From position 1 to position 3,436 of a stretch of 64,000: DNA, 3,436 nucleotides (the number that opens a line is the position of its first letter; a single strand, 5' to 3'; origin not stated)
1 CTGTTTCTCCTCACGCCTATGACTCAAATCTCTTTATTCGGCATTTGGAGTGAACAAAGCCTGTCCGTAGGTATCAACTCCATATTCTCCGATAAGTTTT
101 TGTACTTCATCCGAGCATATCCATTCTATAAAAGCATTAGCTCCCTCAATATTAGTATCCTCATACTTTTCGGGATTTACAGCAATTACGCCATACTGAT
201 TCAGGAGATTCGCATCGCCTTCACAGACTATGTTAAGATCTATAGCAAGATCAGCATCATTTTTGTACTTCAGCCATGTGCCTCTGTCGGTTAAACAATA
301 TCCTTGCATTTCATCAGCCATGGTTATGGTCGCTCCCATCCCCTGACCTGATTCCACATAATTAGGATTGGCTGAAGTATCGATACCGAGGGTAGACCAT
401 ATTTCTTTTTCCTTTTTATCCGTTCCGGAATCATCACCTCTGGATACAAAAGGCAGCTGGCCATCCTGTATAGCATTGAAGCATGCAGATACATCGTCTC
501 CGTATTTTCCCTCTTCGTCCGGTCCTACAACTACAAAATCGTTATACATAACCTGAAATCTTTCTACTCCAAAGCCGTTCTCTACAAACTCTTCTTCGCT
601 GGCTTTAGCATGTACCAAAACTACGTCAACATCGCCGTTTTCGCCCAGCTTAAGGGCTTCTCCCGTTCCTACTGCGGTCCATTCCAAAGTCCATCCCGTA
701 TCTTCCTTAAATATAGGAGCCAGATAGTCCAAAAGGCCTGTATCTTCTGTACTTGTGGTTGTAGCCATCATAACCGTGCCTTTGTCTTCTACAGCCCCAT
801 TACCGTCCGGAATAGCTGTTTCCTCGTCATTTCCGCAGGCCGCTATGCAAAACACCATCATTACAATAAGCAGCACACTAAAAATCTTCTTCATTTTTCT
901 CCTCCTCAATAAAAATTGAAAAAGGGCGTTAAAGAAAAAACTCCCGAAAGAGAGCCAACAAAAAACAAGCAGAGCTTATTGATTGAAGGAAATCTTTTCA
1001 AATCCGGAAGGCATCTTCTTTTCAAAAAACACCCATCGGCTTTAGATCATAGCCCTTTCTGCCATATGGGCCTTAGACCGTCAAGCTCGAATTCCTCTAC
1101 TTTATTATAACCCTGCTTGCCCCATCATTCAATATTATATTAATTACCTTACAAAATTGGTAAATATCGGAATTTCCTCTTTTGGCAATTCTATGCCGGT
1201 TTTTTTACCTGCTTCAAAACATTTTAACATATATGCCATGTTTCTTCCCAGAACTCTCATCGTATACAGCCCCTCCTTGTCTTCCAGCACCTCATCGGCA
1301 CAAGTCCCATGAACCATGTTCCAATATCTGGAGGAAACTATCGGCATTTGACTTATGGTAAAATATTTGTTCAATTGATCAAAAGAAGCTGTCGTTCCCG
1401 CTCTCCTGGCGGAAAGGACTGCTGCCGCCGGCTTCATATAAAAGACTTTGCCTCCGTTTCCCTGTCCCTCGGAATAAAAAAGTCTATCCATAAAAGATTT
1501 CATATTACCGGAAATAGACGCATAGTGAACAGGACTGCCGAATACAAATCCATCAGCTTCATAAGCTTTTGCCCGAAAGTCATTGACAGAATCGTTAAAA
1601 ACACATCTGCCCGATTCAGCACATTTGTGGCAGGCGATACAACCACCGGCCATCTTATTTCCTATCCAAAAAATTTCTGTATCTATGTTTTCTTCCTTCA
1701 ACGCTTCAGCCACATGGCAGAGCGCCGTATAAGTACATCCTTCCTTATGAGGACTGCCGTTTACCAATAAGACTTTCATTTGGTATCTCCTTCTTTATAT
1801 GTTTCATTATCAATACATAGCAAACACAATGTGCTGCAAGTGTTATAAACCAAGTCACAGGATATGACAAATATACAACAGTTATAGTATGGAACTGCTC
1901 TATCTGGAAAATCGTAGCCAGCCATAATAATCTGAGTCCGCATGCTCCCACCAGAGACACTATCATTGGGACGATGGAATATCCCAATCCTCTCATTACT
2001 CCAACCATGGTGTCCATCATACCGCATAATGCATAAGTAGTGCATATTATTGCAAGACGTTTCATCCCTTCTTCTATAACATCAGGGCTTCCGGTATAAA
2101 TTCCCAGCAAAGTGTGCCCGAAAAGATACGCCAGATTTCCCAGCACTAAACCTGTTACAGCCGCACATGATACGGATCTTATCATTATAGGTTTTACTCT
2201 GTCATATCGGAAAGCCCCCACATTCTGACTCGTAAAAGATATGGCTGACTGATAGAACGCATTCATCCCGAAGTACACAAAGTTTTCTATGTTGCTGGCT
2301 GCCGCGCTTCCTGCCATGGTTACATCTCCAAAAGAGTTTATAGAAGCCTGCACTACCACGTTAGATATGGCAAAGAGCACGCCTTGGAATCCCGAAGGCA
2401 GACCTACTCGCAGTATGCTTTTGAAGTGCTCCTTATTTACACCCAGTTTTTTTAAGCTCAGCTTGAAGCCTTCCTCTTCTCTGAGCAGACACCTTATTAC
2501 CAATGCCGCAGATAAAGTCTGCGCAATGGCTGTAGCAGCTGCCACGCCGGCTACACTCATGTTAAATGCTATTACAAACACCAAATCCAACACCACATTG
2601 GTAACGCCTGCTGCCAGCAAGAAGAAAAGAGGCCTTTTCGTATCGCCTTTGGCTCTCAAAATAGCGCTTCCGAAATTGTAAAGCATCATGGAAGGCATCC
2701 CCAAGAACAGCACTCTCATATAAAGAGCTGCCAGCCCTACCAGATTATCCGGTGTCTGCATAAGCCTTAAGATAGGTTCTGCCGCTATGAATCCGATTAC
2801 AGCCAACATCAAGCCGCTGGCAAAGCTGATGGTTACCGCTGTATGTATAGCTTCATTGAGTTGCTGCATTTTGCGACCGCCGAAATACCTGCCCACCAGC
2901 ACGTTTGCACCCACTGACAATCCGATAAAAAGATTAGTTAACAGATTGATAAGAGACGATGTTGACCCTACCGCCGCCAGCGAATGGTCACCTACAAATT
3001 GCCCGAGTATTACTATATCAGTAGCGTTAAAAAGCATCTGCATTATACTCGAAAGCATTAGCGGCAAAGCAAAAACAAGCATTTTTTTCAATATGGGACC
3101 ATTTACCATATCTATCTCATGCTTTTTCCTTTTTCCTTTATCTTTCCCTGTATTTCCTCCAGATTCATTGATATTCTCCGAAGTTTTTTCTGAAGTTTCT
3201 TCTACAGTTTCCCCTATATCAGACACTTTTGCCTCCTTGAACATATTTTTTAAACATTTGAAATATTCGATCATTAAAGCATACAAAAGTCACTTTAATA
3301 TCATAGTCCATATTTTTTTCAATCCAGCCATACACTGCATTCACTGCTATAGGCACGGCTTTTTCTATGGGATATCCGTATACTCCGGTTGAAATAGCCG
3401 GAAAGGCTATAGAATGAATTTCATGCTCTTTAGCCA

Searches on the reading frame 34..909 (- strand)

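Call 62: search_protein_families(library=pfam, proteins=[window:34-909:-], max_evalue=0.00001)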
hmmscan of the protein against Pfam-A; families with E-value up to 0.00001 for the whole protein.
window:34-909:- (291 aa): 2 families
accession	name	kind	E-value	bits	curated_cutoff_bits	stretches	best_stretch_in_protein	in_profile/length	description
PF12849.12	PBP_like_2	-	4.3e-49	168.1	27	1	46-268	9-267/267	PBP superfamily domain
PF13531.11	SBP_bac_11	-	1.5e-09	38.4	25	1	59-277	12-225/227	Bacterial extracellular solute-binding protein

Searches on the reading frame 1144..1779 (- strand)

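Call 62: search_protein_families(library=pfam, proteins=[window:1144-1779:-], max_evalue=0.00001)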
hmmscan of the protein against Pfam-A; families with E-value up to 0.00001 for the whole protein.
window:1144-1779:- (211 aa): 2 families
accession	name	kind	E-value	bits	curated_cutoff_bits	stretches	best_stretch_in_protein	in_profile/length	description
PF03358.20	FMN_red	-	2.4e-33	115.3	24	1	1-157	1-149/152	NADPH-dependent FMN reductase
PF02525.22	Flavodoxin_2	-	4.6e-07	30.2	27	1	1-132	1-140/198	Flavodoxin-like fold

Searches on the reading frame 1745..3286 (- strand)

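Call 61: search_protein_families(library=pfam, proteins=[window:1745-3286:-], max_evalue=0.00001)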
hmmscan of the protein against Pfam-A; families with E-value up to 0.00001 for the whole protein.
window:1745-3286:- (513 aa): 1 family
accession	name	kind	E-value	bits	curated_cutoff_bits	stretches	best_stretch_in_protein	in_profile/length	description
PF01554.23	MatE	-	5.7e-50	169.6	24.9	2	75-235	1-160/161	MatE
